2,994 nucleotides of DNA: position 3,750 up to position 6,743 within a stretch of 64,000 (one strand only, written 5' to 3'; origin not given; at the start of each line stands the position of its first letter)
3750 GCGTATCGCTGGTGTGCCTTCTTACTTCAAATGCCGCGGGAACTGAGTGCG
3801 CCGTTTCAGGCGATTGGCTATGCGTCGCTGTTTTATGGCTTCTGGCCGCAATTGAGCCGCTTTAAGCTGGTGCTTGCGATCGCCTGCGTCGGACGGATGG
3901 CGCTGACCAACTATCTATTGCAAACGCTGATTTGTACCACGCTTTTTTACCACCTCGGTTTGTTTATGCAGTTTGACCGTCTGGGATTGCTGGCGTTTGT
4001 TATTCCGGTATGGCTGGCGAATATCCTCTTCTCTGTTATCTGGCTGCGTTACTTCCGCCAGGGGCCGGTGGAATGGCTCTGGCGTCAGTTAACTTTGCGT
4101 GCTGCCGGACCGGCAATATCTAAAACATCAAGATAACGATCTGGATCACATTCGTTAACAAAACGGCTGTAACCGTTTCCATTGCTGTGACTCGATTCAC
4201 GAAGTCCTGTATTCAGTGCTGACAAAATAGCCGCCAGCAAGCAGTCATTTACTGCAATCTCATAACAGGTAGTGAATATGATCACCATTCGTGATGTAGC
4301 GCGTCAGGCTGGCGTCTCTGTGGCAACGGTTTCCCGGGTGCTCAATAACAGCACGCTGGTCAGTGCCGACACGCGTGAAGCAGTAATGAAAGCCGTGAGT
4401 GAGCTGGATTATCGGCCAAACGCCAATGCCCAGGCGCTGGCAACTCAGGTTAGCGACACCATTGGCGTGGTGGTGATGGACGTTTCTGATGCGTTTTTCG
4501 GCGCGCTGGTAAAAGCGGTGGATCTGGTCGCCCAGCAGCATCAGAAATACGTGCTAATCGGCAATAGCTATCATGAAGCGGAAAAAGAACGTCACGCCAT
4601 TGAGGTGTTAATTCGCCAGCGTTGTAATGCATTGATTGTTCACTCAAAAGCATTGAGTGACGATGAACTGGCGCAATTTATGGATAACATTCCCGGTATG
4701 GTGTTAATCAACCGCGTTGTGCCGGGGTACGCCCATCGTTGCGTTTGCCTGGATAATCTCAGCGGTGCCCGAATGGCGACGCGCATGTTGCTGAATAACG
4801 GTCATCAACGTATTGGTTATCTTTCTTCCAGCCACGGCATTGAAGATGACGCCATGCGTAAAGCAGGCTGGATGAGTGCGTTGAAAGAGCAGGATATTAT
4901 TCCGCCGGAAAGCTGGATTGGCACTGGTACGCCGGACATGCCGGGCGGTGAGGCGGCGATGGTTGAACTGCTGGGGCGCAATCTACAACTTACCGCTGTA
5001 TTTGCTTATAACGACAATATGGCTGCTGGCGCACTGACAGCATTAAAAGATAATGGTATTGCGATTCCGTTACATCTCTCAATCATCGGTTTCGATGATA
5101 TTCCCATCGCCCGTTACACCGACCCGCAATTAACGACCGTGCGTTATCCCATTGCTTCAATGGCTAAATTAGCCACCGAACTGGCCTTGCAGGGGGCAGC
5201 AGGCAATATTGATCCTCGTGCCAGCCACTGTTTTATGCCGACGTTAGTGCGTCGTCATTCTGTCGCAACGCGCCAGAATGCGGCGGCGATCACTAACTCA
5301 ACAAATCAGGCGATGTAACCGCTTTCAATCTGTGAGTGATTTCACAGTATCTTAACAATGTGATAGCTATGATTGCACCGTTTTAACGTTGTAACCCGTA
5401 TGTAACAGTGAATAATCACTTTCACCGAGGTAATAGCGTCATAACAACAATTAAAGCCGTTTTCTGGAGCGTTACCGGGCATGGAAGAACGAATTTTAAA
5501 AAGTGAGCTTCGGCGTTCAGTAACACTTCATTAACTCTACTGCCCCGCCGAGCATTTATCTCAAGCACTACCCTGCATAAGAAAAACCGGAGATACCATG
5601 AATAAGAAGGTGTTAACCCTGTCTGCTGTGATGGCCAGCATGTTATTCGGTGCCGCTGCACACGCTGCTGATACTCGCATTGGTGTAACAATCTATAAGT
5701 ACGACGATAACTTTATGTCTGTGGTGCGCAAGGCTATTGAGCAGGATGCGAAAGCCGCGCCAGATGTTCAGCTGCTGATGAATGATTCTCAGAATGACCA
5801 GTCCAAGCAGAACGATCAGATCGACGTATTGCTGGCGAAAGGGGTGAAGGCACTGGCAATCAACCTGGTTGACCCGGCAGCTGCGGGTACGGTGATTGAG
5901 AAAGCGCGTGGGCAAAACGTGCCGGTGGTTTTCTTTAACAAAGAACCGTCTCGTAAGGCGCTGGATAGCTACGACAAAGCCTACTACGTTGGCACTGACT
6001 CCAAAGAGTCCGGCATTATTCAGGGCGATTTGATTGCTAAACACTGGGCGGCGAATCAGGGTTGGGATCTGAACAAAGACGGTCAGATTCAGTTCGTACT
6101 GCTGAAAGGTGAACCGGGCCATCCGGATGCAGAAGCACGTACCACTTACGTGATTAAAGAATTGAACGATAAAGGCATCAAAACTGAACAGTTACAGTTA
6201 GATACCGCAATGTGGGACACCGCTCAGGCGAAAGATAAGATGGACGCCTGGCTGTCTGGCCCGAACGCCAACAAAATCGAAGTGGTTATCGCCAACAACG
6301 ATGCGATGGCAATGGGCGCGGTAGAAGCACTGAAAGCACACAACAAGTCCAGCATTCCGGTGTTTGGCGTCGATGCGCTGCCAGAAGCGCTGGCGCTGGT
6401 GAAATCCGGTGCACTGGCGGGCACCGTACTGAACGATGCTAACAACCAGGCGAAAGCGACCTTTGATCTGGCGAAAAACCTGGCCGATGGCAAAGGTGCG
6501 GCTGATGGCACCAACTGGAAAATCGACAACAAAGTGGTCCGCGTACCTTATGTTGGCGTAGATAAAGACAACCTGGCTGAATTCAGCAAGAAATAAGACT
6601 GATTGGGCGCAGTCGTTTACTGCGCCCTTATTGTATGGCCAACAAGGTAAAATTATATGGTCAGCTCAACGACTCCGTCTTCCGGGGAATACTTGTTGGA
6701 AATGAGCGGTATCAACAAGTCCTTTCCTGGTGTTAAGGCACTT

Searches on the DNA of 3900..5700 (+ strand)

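Call 3: search_dna_similar(query=window:3900-5700:+, collection=ecoli_genomes, mode=near, max_rows=8)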
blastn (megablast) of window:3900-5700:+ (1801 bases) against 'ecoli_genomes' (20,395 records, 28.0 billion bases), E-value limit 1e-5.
Records with a match: 5425; places in all: 5426; records where one place covers at least 80% of the query: 5425.
Genomes with a match: 5425 of 5426; with a place that covers at least 80% of the query: 5425. Places per genome that has any: lowest 1, median 1, highest 2. On chromosomes: 5426 places; on plasmids: 0.
Best place of each record, by identity: >=99% 3504; 95-99% 1921.
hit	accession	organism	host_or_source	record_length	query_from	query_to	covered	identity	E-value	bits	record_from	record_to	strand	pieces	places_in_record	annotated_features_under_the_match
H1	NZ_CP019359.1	Escherichia coli strain XH990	Homo sapiens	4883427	1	1801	100%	100.0%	0e+0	3326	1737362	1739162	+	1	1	galS: HTH-type transcriptional regulator GalS | yeiB: DUF418 domain-containing protein YeiB | mglB: galactose/glucose ABC transporter substrate-binding protein MglB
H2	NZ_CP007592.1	Escherichia coli O157:H16 strain Santai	duck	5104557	1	1801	100%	100.0%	0e+0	3326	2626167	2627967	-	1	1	galS: HTH-type transcriptional regulator GalS | yeiB: DUF418 domain-containing protein YeiB | mglB: galactose/glucose ABC transporter substrate-binding protein MglB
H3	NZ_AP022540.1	Escherichia coli strain THO-010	Homo sapiens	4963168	1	1801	100%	100.0%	0e+0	3326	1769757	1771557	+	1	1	galS: HTH-type transcriptional regulator GalS | yeiB: DUF418 domain-containing protein YeiB | mglB: galactose/glucose ABC transporter substrate-binding protein MglB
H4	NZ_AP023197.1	Escherichia coli strain TUM18780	Homo sapiens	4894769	1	1801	100%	100.0%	0e+0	3326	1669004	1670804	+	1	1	galS: HTH-type transcriptional regulator GalS | yeiB: DUF418 domain-containing protein YeiB | mglB: galactose/glucose ABC transporter substrate-binding protein MglB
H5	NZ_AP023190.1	Escherichia coli strain TUM18530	Homo sapiens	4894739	1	1801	100%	100.0%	0e+0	3326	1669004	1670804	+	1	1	galS: HTH-type transcriptional regulator GalS | yeiB: DUF418 domain-containing protein YeiB | mglB: galactose/glucose ABC transporter substrate-binding protein MglB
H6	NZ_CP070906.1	Escherichia coli strain 88COLEC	Homo sapiens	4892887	1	1801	100%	100.0%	0e+0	3326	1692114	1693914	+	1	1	galS: HTH-type transcriptional regulator GalS | yeiB: DUF418 domain-containing protein YeiB | mglB: galactose/glucose ABC transporter substrate-binding protein MglB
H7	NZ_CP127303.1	Escherichia coli strain APEC37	Gallus gallus domesticus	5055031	1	1801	100%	100.0%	0e+0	3326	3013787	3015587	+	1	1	galS: HTH-type transcriptional regulator GalS | yeiB: DUF418 domain-containing protein YeiB | mglB: galactose/glucose ABC transporter substrate-binding protein MglB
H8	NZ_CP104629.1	Escherichia coli strain AHM21C2872I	In-house environment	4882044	1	1801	100%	100.0%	0e+0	3326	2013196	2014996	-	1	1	galS: HTH-type transcriptional regulator GalS | yeiB: DUF418 domain-containing protein YeiB | mglB: galactose/glucose ABC transporter substrate-binding protein MglB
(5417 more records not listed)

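Call 7: get_annotated_region(hit=H1, flank=3000)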
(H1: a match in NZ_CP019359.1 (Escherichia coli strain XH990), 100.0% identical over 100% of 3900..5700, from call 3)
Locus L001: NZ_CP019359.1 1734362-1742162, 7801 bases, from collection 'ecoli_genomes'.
description: Escherichia coli strain XH990 chromosome, complete genome
organism: Escherichia coli strain XH990 (NCBI taxid 562)
replicon: chromosome; assembly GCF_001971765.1
host: Homo sapiens; source: urine; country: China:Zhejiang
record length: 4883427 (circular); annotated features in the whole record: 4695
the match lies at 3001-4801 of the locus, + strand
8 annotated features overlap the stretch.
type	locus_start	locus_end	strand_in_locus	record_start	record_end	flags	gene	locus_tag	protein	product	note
CDS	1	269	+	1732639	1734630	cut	cirA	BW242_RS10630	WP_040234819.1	catecholate siderophore receptor CirA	-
CDS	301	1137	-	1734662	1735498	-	yeiG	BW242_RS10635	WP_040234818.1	S-formylglutathione hydrolase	-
CDS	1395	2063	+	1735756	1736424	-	folE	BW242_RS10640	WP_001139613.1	GTP cyclohydrolase I FolE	-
CDS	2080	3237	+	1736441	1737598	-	yeiB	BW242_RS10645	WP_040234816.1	DUF418 domain-containing protein YeiB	-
CDS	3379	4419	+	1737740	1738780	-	galS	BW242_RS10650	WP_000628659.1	HTH-type transcriptional regulator GalS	-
CDS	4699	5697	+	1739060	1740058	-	mglB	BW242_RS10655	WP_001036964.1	galactose/glucose ABC transporter substrate-binding protein MglB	-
CDS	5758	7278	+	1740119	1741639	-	mglA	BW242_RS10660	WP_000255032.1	galactose/methyl galactoside ABC transporter ATP-binding protein MglA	-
CDS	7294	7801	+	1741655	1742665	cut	mglC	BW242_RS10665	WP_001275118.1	galactose/methyl galactoside ABC transporter permease MglC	-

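Call 33: search_rna_families(source=window, start=4000, end=5700, threshold=evalue, max_evalue=1)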
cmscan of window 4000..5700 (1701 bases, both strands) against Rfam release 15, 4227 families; matches with E-value up to 1: 0.
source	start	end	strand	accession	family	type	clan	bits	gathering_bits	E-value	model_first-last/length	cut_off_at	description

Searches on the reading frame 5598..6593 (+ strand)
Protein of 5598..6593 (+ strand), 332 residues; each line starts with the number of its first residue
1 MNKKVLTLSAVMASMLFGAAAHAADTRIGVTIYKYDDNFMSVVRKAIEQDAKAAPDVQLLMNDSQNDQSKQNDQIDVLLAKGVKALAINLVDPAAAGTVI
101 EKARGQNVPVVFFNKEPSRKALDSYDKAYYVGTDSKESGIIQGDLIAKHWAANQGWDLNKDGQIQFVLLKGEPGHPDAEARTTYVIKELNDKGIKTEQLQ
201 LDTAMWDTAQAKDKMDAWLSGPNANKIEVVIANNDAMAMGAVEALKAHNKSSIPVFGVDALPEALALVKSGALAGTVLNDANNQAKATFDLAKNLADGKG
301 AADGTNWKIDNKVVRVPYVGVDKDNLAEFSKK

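Call 22: find_related_loci(query=window:5598-6593:+, collection=genome_contigs, flank=3000)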
Query window:5598-6593:+ (332 aa) in genome_contigs; peptide patterns used: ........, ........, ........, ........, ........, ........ (x = any residue, [..] = any of these).
600 stretches matched a pattern (row limit reached: there are more); 595 encode a relative of the query (tblastn E <= 1e-3); the best 80 are kept; 80 distinct loci.
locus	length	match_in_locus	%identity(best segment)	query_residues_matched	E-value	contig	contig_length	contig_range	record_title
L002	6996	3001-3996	100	1-332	0e+0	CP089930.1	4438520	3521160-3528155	Escherichia coli strain E69 chromosome, complete genome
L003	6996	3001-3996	100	1-332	0e+0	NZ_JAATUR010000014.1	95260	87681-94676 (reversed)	Escherichia coli strain SCPM-O-B-8794 14length=95260, whole genome shotgun sequence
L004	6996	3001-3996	99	1-332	0e+0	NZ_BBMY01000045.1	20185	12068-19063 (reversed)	Escherichia albertii NBRC 107761 = DSM 17582 strain NBRC 107761, whole genome shotgun sequence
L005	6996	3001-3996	99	1-332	0e+0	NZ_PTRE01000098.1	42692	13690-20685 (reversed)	Escherichia sp. MOD1-EC7003 MOD1-EC7003_98_length_42692_cov_117, whole genome shotgun sequence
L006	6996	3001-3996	98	1-332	0e+0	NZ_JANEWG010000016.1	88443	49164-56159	Citrobacter sp. Awk 4 510132-22-16, whole genome shotgun sequence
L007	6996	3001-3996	98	1-332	0e+0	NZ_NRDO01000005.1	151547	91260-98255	Citrobacter sp. NCU1 contig_5, whole genome shotgun sequence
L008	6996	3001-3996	98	1-332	0e+0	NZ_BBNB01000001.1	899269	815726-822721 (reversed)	Citrobacter sedlakii NBRC 105722, whole genome shotgun sequence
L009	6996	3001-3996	97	1-332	0e+0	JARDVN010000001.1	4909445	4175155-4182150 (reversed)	Citrobacter amalonaticus strain AUH_CA_2023_1 contig_2, whole genome shotgun sequence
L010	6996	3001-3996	98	1-332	0e+0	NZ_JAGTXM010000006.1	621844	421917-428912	Citrobacter amalonaticus strain ku-bf3 scaffold_5, whole genome shotgun sequence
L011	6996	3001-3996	96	1-332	0e+0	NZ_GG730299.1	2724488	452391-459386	Citrobacter youngae ATCC 29220 Scfld0, whole genome shotgun sequence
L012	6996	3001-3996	96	1-332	0e+0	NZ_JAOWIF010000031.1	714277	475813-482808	Citrobacter sp. Cu233 222, whole genome shotgun sequence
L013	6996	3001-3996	96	1-332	0e+0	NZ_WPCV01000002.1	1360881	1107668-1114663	Citrobacter sp. On2M On2M_2, whole genome shotgun sequence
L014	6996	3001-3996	96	1-332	0e+0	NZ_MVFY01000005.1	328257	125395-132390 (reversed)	Citrobacter portucalensis strain A60 A60_S7_L001_NODE_5_length_328257_cov_19.6372, whole genome shotgun sequence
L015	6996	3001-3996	96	1-332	0e+0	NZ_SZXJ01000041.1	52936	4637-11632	Citrobacter sp. wls619 contig7, whole genome shotgun sequence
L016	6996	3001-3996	96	1-332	0e+0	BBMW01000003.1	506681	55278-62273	Citrobacter werkmanii NBRC 105721 DNA, contig: CIWKM03, whole genome shotgun sequence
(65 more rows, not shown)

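Call 51: find_homologous_proteins(query=window:5598-6593:+, max_evalue=1e-60)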
Query window:5598-6593:+ (332 aa): 3522 proteins with E <= 1e-60 among 8000 candidates; the best 120 are listed.
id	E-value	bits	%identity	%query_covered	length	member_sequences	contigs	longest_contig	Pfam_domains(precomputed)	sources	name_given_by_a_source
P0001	1.7e-202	689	95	100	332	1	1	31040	PF00532.28,PF13407.13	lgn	-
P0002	2.2e-202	689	95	100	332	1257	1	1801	PF00532.28,PF13407.13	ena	-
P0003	2.4e-202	689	95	100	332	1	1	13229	PF00532.28,PF13407.13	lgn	-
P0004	5.7e-202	688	95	100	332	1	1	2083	PF00532.28,PF13407.13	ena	-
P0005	5.7e-200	681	95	100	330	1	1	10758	PF00532.28,PF13407.13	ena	-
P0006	1.2e-199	680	98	98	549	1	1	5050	PF00532.28,PF13407.13,PF08491.17,PF01494.26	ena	-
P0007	6.4e-198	674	93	100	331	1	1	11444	PF00532.28,PF13407.13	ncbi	-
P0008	2.8e-197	672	93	100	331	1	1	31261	PF00532.28,PF13407.13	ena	-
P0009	4.8e-197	672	93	100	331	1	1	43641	PF00532.28,PF13407.13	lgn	-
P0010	9.6e-197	671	94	100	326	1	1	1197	PF00532.28,PF13407.13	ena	-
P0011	1.5e-196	670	94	100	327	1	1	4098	PF00532.28,PF13407.13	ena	-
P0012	1.6e-195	667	92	100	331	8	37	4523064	PF00532.28,PF13407.13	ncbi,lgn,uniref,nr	ncbi:galactose/glucose ABC transporter substrate-binding protein MglB [Cronobacter muytjensii]|unire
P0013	6.5e-195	665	91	100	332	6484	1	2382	PF00532.28,PF13407.13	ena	-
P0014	5.6e-191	652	95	100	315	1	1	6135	PF00532.28,PF13407.13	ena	-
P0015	9.4e-191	651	89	99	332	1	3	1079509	PF00532.28,PF13407.13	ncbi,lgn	-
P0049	4.6e-181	619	85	100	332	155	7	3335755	PF00532.28,PF13407.13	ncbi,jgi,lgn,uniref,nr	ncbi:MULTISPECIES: galactose/glucose ABC transporter substrate-binding protein MglB [Rahnella]|jgi:m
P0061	5.8e-179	612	84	100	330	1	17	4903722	PF13377.13,PF00532.28,PF13407.13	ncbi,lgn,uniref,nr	ncbi:galactose/glucose ABC transporter substrate-binding protein MglB [Yersinia similis]|uniref:D-ga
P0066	1.5e-178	611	84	100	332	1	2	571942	PF00532.28,PF13407.13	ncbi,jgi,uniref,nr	ncbi:galactose/glucose ABC transporter substrate-binding protein MglB [Hafnia psychrotolerans]|jgi:m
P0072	3.6e-178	610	84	100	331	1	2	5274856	PF00532.28,PF13407.13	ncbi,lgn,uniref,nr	ncbi:galactose/glucose ABC transporter substrate-binding protein MglB [Serratia sp. M24T3]|uniref:D-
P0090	2.8e-176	603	82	100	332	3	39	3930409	PF13377.13,PF00532.28,PF13407.13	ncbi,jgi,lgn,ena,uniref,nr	ncbi:galactose/glucose ABC transporter substrate-binding protein MglB [Erwinia sp. HR93]|uniref:gala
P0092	3.2e-176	603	84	100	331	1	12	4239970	PF00532.28,PF13407.13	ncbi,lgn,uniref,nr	ncbi:methyl-galactoside ABC transporter substrate-binding protein [Pantoea alhagi]|uniref:D-galactos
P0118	1.5e-173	594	83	93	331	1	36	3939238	PF00532.28,PF13407.13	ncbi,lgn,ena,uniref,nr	ncbi:galactose/glucose ABC transporter substrate-binding protein MglB [Morganella morganii]|uniref:g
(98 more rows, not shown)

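Call 52: find_encoding_contigs(protein=P0061, flank=2500, max_places=1)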
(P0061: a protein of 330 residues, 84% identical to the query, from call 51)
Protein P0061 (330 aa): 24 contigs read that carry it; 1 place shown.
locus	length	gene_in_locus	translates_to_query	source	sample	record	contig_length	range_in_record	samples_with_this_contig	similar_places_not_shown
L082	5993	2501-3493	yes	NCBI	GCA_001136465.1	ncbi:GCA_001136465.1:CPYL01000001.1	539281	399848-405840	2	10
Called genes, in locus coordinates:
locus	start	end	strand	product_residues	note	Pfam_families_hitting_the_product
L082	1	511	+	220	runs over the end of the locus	PF01227:GTP_cyclohydroI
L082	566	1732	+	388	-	PF04235:DUF418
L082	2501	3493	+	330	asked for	PF00532:Peripla_BP_1, PF13407:Peripla_BP_4, PF13377:Peripla_BP_3 (faint)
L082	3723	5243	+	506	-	PF00005:ABC_tran, PF13304:AAA_21 (faint), PF00005:ABC_tran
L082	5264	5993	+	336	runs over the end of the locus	PF02653:BPD_transp_2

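Call 53: find_encoding_contigs(protein=P0049, flank=2500, max_places=1)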
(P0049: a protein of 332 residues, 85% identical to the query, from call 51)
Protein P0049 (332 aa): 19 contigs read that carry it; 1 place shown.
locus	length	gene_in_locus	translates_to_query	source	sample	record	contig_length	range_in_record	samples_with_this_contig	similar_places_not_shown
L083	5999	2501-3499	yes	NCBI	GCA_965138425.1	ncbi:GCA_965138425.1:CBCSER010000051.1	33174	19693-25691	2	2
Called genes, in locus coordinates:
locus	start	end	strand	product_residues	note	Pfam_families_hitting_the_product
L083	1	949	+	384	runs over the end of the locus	PF04235:DUF418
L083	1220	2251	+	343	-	PF00356:LacI, PF00532:Peripla_BP_1, PF13407:Peripla_BP_4, PF13377:Peripla_BP_3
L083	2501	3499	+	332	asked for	PF00532:Peripla_BP_1, PF13407:Peripla_BP_4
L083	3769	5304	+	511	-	PF00005:ABC_tran, PF13304:AAA_21 (faint), PF00005:ABC_tran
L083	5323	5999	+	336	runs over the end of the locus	PF02653:BPD_transp_2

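Call 54: find_encoding_contigs(protein=P0118, flank=2500, max_places=1)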
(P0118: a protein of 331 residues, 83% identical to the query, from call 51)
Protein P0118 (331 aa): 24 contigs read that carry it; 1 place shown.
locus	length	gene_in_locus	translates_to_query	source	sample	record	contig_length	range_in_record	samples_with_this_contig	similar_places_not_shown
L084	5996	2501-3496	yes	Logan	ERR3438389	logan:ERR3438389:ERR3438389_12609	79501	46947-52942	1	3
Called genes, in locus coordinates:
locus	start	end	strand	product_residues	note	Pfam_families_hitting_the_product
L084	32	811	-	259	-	PF00106:adh_short, PF01370:Epimerase (weak), PF08659:KR, PF13561:adh_short_C2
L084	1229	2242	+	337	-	PF00356:LacI, PF00532:Peripla_BP_1, PF13407:Peripla_BP_4, PF13377:Peripla_BP_3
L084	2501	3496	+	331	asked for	PF00532:Peripla_BP_1, PF13407:Peripla_BP_4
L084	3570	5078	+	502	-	PF00005:ABC_tran, PF13304:AAA_21 (faint), PF00005:ABC_tran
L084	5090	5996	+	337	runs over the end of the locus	PF02653:BPD_transp_2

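Call 55: find_encoding_contigs(protein=P0090, flank=2500, max_places=1)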
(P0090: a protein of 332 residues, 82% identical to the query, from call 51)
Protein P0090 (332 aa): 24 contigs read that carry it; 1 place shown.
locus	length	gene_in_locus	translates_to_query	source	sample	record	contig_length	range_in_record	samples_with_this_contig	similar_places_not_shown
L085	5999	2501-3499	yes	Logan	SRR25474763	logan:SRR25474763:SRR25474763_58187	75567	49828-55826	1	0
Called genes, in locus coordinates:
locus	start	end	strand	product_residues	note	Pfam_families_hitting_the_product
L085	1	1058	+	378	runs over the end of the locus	PF04235:DUF418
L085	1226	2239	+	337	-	PF00356:LacI, PF00532:Peripla_BP_1, PF13407:Peripla_BP_4, PF13377:Peripla_BP_3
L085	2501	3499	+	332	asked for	PF00532:Peripla_BP_1, PF13407:Peripla_BP_4, PF13377:Peripla_BP_3 (weak)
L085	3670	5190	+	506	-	PF00005:ABC_tran, PF13304:AAA_21 (faint), PF00005:ABC_tran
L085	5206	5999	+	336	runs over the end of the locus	PF02653:BPD_transp_2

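Call 56: find_encoding_contigs(protein=P0066, flank=2500, max_places=1)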
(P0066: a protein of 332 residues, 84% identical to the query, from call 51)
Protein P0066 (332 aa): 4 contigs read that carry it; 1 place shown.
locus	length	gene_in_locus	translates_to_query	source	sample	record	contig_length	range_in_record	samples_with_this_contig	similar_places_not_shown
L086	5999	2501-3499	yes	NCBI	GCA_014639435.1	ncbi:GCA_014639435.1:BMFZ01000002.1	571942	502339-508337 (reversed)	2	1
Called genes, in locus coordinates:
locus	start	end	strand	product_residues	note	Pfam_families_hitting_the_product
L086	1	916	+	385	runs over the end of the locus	PF04235:DUF418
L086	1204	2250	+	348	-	PF00356:LacI, PF00532:Peripla_BP_1, PF13407:Peripla_BP_4, PF13377:Peripla_BP_3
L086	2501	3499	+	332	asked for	PF00532:Peripla_BP_1, PF13407:Peripla_BP_4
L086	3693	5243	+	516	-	PF00005:ABC_tran, PF13304:AAA_21 (faint), PF00005:ABC_tran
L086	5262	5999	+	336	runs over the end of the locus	PF02653:BPD_transp_2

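Call 57: find_encoding_contigs(protein=P0092, flank=2500, max_places=1)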
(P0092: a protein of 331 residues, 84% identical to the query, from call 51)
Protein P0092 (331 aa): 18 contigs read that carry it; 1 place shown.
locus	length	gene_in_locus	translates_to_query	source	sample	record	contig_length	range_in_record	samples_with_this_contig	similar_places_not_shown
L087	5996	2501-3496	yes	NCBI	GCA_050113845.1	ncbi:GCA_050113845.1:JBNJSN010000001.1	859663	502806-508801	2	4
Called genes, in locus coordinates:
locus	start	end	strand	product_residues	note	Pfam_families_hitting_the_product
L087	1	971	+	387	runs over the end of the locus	PF04235:DUF418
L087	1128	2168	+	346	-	PF00356:LacI, PF00532:Peripla_BP_1, PF13407:Peripla_BP_4, PF13377:Peripla_BP_3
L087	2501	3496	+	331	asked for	PF00532:Peripla_BP_1, PF13407:Peripla_BP_4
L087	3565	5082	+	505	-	PF00005:ABC_tran, PF13304:AAA_21 (faint), PF00005:ABC_tran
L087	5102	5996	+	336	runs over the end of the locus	PF02653:BPD_transp_2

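Call 58: find_encoding_contigs(protein=P0072, flank=2500, max_places=1)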
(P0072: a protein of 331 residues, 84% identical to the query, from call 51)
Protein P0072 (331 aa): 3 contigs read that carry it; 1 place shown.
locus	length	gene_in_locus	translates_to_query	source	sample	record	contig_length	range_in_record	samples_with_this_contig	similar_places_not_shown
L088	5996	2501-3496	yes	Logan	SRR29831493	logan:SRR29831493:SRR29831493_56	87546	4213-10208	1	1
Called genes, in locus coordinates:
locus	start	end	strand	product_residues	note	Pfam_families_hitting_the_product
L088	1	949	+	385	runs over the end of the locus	PF04235:DUF418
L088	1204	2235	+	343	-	PF00356:LacI, PF00532:Peripla_BP_1, PF13407:Peripla_BP_4, PF13377:Peripla_BP_3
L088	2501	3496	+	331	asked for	PF00532:Peripla_BP_1, PF13407:Peripla_BP_4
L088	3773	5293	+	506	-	PF00005:ABC_tran, PF13304:AAA_21 (faint), PF00005:ABC_tran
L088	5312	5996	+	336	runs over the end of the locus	PF02653:BPD_transp_2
